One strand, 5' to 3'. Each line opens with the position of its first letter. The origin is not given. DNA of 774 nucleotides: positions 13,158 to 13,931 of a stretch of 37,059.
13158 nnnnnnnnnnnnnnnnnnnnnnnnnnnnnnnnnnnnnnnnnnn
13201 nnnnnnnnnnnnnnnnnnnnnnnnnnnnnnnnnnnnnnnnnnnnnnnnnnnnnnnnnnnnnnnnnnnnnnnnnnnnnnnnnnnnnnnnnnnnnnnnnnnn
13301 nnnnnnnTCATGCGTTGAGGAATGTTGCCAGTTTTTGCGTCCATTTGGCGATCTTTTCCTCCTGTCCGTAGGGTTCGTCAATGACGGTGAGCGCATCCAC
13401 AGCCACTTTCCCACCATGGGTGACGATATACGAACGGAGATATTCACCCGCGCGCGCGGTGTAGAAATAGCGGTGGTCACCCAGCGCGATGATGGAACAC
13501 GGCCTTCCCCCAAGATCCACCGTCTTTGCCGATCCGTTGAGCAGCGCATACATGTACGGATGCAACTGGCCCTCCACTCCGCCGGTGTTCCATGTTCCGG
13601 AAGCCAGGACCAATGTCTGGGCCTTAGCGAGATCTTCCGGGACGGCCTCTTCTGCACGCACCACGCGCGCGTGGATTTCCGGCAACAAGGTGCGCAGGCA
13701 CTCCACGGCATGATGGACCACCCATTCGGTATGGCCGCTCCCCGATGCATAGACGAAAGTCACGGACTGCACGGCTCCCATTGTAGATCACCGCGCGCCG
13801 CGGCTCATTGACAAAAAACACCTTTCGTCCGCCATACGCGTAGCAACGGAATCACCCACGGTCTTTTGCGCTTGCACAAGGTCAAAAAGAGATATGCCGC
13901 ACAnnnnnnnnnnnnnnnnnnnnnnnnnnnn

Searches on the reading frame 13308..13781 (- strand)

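Call 19: search_protein_families(library=pfam, proteins=[window:13308-13781:-], max_evalue=0.001)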
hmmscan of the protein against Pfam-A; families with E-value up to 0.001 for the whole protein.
window:13308-13781:- (157 aa): 1 family
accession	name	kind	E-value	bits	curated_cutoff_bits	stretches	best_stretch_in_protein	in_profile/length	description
PF00258.30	Flavodoxin_1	-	8.9e-07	29.6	25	1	10-147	2-143/143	Flavodoxin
